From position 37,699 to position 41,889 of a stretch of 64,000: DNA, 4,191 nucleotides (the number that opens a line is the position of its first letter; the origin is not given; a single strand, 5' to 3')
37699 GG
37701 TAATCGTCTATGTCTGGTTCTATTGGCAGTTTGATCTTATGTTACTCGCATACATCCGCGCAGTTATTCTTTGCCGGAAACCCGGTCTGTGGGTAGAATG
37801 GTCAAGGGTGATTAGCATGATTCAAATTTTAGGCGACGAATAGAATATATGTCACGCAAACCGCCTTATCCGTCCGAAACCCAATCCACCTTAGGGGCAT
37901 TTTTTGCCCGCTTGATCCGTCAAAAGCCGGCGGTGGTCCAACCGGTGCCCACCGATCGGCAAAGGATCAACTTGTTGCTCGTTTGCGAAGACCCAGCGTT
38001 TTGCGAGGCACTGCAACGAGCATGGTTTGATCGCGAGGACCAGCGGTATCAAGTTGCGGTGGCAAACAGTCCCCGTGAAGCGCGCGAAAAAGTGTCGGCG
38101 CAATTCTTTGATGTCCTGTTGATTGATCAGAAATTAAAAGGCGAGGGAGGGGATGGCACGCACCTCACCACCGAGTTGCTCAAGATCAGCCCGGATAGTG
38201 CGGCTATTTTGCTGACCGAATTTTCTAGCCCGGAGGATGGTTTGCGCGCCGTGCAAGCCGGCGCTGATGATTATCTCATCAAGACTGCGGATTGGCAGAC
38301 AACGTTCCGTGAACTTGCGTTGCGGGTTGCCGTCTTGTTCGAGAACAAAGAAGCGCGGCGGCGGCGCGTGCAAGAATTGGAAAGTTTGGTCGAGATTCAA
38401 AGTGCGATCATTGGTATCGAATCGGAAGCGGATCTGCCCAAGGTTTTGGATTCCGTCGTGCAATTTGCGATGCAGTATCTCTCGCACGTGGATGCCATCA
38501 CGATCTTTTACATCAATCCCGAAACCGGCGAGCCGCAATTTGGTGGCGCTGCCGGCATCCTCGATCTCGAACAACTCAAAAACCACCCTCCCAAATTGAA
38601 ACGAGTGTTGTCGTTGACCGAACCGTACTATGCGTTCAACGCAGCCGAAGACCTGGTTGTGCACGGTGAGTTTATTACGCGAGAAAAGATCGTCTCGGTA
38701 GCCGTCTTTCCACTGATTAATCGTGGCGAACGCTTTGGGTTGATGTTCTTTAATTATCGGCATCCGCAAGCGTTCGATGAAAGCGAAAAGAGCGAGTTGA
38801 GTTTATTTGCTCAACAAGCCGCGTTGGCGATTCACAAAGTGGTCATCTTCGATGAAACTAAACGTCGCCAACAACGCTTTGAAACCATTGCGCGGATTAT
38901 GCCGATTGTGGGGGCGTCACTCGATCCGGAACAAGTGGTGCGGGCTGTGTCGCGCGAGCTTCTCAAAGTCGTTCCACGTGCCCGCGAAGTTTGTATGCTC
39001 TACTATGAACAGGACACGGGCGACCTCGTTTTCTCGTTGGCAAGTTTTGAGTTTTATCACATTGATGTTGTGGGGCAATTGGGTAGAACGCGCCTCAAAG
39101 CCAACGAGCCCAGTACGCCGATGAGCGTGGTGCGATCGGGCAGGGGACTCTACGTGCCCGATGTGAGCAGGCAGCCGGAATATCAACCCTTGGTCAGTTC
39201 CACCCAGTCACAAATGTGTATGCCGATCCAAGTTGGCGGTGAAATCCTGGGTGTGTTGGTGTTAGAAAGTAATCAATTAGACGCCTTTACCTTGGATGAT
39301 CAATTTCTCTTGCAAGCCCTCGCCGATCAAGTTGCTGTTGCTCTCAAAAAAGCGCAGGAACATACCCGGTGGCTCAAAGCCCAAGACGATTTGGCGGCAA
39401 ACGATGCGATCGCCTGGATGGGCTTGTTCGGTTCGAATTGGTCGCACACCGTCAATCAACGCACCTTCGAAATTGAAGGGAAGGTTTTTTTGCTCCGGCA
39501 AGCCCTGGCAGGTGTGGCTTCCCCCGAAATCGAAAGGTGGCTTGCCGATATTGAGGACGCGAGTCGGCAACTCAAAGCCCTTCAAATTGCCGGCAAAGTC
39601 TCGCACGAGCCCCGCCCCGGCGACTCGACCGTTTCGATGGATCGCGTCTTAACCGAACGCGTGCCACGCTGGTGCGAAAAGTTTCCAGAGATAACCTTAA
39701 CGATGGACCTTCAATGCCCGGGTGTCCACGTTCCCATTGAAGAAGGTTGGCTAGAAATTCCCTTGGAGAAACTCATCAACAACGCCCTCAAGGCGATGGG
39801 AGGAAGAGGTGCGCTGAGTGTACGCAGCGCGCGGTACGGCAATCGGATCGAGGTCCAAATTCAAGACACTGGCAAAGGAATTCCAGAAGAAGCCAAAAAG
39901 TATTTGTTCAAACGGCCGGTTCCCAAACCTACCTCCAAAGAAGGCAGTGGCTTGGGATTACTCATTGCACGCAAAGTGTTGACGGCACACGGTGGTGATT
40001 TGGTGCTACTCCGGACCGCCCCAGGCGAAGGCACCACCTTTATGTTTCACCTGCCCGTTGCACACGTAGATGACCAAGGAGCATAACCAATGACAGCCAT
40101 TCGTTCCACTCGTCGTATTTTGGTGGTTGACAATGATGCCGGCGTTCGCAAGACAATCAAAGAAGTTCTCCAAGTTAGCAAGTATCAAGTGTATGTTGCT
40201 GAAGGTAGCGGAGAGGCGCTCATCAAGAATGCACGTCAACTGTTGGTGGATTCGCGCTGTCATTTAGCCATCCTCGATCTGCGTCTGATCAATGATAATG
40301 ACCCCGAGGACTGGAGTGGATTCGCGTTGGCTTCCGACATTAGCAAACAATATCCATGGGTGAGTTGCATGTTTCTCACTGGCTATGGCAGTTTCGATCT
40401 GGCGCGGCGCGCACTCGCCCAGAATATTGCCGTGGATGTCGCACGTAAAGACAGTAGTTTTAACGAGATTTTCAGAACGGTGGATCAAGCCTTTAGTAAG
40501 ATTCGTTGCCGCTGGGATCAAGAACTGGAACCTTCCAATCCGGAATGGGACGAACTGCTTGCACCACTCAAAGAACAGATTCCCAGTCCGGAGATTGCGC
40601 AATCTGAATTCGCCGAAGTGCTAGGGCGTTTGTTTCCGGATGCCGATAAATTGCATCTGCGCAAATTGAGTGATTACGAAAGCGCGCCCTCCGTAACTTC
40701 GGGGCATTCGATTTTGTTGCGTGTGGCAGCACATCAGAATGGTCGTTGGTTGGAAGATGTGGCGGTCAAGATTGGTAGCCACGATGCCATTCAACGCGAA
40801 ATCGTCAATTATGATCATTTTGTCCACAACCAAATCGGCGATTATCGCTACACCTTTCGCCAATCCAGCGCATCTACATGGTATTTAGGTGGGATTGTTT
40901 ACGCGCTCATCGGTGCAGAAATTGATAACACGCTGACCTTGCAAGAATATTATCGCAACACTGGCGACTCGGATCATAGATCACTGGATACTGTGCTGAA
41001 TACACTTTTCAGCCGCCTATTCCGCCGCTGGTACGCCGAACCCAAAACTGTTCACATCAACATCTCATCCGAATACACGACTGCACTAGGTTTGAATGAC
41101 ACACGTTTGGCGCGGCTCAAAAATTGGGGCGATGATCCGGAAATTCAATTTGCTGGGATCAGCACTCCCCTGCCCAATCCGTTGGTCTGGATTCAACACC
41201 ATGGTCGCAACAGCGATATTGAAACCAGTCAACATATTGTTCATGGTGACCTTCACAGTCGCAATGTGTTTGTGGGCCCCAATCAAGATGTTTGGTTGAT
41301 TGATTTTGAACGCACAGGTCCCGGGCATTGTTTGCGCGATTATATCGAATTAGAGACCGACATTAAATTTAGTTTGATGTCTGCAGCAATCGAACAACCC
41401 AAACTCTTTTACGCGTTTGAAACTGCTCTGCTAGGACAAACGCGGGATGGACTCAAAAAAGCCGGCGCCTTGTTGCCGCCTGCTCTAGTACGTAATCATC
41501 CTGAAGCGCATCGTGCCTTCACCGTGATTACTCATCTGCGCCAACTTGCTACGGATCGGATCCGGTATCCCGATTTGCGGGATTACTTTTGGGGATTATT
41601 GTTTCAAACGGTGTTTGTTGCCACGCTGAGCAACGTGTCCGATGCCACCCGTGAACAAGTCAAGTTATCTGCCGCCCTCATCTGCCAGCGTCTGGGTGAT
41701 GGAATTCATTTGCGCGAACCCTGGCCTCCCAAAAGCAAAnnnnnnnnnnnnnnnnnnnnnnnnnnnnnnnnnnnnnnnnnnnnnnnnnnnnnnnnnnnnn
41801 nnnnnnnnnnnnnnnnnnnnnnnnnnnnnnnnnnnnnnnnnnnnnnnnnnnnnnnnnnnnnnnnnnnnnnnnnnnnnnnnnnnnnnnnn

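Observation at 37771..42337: Self-contained two-gene operon next to tmRNA: REC-GAF-GAF-histidine-kinase sensor coupled to a REC / kinase-like / TIR effector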

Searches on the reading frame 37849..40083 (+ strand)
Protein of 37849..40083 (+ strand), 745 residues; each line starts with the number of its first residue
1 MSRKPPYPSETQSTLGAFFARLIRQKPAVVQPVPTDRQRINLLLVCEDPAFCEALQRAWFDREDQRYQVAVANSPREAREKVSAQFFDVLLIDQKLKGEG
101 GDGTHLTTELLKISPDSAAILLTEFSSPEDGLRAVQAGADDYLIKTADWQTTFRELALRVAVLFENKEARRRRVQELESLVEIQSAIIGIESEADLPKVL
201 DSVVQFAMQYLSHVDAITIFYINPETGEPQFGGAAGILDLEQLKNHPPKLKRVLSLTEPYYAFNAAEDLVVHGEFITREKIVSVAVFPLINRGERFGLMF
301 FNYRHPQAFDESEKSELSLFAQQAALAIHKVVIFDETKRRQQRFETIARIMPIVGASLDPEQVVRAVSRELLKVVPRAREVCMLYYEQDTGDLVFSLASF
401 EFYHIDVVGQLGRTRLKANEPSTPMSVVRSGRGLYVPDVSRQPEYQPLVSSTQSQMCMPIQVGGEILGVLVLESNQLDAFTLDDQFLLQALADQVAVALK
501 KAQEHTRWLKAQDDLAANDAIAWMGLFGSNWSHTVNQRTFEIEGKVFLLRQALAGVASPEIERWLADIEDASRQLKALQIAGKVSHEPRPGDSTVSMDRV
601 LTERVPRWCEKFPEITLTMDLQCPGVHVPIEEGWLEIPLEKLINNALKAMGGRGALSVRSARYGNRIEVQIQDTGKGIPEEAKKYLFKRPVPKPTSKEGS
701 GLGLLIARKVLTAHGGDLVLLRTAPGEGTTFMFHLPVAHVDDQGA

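Call 4: search_protein_families(library=pfam, proteins=[window:37849-40083:+], max_evalue=0.1)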
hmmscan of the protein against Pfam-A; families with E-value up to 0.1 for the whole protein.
window:37849-40083:+ (745 aa): 6 families
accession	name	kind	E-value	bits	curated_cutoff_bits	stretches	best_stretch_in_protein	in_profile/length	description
PF13185.12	GAF_2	-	7.5e-28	97.9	28.6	2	358-499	2-135/136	GAF domain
PF01590.32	GAF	-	1.4e-22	81.1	22.4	2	359-499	1-133/133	GAF domain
PF02518.31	HATPase_c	-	3.3e-19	69.8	26.4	1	639-738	10-110/111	Histidine kinase-, DNA gyrase B-, and HSP90-like ATPase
PF00072.30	Response_reg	-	2.8e-14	53.6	30.2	1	44-148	2-102/111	Response regulator receiver domain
PF13492.12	GAF_3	-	7.2e-13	49.5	27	2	452-499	80-127/129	GAF domain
PF11152.14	CCB2_CCB4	-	0.03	14.1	26.3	1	434-494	142-194/195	Cofactor assembly of complex C subunit B, CCB2/CCB4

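Call 5: search_protein_families(library=padloc, proteins=[window:37849-40083:+], max_evalue=0.1)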
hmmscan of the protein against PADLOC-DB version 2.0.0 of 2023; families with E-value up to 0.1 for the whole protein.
window:37849-40083:+ (745 aa): 1 family
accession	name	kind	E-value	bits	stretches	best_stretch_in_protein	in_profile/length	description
PDLC04647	PDC-M43B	-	0.0021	15.1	1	641-719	234-316/347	-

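Call 6: search_protein_families(library=ncbifam, proteins=[window:37849-40083:+], max_evalue=0.1)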
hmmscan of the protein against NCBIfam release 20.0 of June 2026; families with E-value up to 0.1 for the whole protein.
window:37849-40083:+ (745 aa): 134 families (the best 25 are shown)
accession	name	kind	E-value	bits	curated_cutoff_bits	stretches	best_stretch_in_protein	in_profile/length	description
NF008468.0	PRK11360.1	equivalog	2.7e-18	65.7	646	1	613-743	485-614/616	two-component system sensor histidine kinase AtoS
NF011874.0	PRK15347.1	equivalog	1.5e-17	63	852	2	642-739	521-616/921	two component system sensor kinase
TIGR02916.1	PEP_his_kin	equivalog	9.8e-17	60.8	300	1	617-736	565-679/679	XrtA/PEP-CTERM system histidine kinase PrsK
TIGR02956.1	TMAO_torS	equivalog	2.2e-16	59.2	676.5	2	639-741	584-686/967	TMAO reductase system sensor histidine kinase/response regulator TorS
NF033092.0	HK_WalK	equivalog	6.5e-16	58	725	1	613-737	467-594/594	cell wall metabolism sensor histidine kinase WalK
NF006800.0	PRK09303.1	equivalog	8.9e-16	57.8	342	1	635-739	273-379/383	histidine kinase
NF007688.0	PRK10364.1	equivalog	2.3e-15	56.3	479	1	641-738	358-452/460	two-component system sensor histidine kinase ZraS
NF008312.0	PRK11100.1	equivalog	2.4e-15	56.3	356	1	591-734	325-471/477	two-component system sensor histidine kinase CreC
NF041880.1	EPS_EpsF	equivalog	6e-14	51.4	900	1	595-736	350-492/492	response regulator EpsF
NF047874.1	MASE3_PAS_HK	subfamily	6.2e-14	51.7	560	1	641-742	526-630/655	MASE3 domain-containing sensor histidine kinase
NF041777.1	sens_FixL_Rhizob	equivalog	1.2e-13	50.6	850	1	511-739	249-483/485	sensor protein FixL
NF007793.0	PRK10490.1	equivalog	1.5e-13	49.7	1123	1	457-739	599-884/895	two-component system sensor histidine kinase KdpD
NF046044.1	PnpS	equivalog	3.2e-13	49.4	400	1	596-736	246-390/390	two-component system histidine kinase PnpS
TIGR02966.1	phoR_proteo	equivalog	3.2e-13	49.4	334.2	1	589-735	183-333/333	phosphate regulon sensor histidine kinase PhoR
NF007689.0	PRK10365.1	equivalog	4.9e-13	48.7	760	1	37-156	3-117/441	sigma-54-dependent response regulator transcription factor ZraR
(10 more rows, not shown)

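Call 89: find_homologous_proteins(query=window:37849-40083:+, max_evalue=1e-20)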
Query window:37849-40083:+ (745 aa): 41 proteins with E <= 1e-20 among 8000 candidates.
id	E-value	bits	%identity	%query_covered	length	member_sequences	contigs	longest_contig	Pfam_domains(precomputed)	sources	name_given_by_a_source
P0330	0.0e+0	1579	93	100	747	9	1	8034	PF13185.13,PF01590.33,PF02518.32,PF13492.13,PF00072.31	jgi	jgi:signal transduction histidine kinase/ActR/RegA family two-component response regulator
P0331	0.0e+0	1138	72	95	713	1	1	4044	PF13185.13,PF01590.33,PF02518.32,PF13492.13,PF00072.31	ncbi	-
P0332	0.0e+0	1135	72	95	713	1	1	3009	PF13185.13,PF01590.33,PF02518.32,PF13492.13,PF00072.31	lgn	-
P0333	0.0e+0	1110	69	98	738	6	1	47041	PF13185.13,PF01590.33,PF02518.32,PF13492.13,PF00072.31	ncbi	-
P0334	0.0e+0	1087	68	98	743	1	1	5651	PF13185.13,PF01590.33,PF02518.32,PF13492.13,PF00072.31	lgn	-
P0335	1.1e-258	879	58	94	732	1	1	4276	PF13185.13,PF01590.33,PF02518.32,PF13492.13,PF00072.31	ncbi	-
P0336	1.1e-255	869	58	94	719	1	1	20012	PF13185.13,PF01590.33,PF02518.32,PF13492.13,PF00072.31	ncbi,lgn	ncbi:MAG: GAF domain-containing protein [Anaerolineae bacterium]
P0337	3.2e-242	824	55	95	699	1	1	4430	PF13185.13,PF01590.33,PF02518.32,PF13492.13,PF00072.31,PF11849.15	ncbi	-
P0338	6.4e-239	813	56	78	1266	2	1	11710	PF13185.13,PF01590.33,PF02518.32,PF13492.13,PF00072.31,PF11849.15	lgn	-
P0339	5.4e-231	787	56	78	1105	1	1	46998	PF13185.13,PF01590.33,PF02518.32,PF13492.13,PF00072.31,PF11849.15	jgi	jgi:GAF domain-containing protein/ActR/RegA family two-component response regulator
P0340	6.1e-228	777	54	79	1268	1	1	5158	PF13185.13,PF01590.33,PF02518.32,PF13492.13,PF00072.31,PF11849.15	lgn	-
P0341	4.0e-47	179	26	48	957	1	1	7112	PF13185.13,PF01590.33,PF02518.32,PF13492.13,PF00512.32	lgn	-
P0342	1.4e-38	151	38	14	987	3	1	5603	PF13185.13,PF01590.33,PF08448.17,PF02518.32,PF13492.13,PF00512.32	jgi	jgi:PAS domain S-box-containing protein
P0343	3.7e-38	150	34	18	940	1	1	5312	PF13185.13,PF01590.33,PF08448.17,PF02518.32,PF13492.13,PF00512.32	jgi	jgi:two-component system phosphate regulon sensor histidine kinase PhoR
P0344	1.1e-37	148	36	14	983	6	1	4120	PF13185.13,PF01590.33,PF02518.32,PF13492.13,PF00512.32,PF00989.32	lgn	-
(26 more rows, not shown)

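Call 90: find_encoding_contigs(protein=P0331, flank=5000, max_places=2)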
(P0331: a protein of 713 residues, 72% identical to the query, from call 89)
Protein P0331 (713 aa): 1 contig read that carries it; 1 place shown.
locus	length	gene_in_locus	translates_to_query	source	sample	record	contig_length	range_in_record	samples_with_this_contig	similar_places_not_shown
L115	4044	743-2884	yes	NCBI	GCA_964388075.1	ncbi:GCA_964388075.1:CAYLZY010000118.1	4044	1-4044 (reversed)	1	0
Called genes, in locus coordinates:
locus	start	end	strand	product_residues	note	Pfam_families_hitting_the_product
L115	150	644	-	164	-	-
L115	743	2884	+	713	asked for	PF00072:Response_reg, PF13185:GAF_2, PF01590:GAF, PF13185:GAF_2, PF13492:GAF_3, PF02518:HATPase_c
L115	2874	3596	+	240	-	-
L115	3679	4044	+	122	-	?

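Call 91: find_encoding_contigs(protein=P0335, flank=5000, max_places=2)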
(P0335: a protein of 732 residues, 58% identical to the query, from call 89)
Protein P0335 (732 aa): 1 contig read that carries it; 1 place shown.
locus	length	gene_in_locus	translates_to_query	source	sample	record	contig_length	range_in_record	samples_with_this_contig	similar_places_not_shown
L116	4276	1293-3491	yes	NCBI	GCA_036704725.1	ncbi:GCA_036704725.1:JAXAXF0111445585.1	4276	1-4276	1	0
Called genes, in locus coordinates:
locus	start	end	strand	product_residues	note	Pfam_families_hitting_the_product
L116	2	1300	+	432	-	?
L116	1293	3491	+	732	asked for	PF00072:Response_reg, PF01590:GAF, PF13185:GAF_2, PF01590:GAF, PF13185:GAF_2, PF13492:GAF_3 (weak), PF02518:HATPase_c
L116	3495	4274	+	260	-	?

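Call 92: find_encoding_contigs(protein=P0337, flank=5000, max_places=2)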
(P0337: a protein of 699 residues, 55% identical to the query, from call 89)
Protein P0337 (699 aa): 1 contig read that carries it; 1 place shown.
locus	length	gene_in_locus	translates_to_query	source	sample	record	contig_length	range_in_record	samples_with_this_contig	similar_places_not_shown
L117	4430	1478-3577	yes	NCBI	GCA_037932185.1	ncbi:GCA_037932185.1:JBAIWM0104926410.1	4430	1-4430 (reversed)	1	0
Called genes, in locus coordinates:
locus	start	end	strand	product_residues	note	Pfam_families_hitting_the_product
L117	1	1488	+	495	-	?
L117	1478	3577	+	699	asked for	PF00072:Response_reg, PF11849:DUF3369 (faint), PF13185:GAF_2, PF01590:GAF, PF13185:GAF_2, PF13492:GAF_3, PF02518:HATPase_c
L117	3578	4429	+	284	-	?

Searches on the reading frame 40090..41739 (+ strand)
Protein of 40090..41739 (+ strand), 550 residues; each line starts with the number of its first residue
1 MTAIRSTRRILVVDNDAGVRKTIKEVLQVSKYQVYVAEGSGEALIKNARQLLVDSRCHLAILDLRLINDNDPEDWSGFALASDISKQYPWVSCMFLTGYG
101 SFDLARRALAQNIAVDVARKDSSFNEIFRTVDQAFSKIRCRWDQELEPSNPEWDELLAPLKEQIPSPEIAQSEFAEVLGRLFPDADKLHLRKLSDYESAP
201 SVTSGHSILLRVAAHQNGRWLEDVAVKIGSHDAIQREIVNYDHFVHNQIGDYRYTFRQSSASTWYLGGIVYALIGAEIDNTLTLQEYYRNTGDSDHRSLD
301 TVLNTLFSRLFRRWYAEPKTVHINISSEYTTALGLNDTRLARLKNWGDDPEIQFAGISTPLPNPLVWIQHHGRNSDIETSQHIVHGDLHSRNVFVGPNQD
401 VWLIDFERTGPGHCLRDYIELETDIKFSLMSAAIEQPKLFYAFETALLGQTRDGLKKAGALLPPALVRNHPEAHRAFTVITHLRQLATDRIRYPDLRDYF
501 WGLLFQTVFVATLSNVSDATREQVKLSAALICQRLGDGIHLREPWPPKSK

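Call 56: search_protein_representatives(protein=window:40090-41739:+)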
Query: 550 residues. Proteins with E-value up to 0.001 (for the whole library): 2500; up to 1e-10: 974; up to 1e-30: 320. The best 150 are listed.
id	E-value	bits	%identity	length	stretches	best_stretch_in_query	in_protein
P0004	9.3e-255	863.1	68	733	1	7-548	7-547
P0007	1.6e-184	631.2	55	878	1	1-548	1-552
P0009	3.0e-171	587.5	52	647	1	6-542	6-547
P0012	3.1e-152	524.7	47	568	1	7-546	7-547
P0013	4.0e-140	484.7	45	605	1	6-541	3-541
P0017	4.4e-124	431.8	43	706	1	7-549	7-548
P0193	1.2e-104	367.6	39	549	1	3-536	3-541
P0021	3.2e-88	313.4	38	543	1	7-548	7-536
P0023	2.3e-74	267.7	37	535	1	7-536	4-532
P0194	1.1e-71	258.9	36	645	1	8-547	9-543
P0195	1.7e-68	248.3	33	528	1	7-535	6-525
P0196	1.0e-66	242.4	35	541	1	8-547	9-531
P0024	2.1e-66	241.4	35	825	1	7-538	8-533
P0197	3.4e-65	237.4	31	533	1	4-548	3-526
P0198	1.3e-64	235.5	35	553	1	7-549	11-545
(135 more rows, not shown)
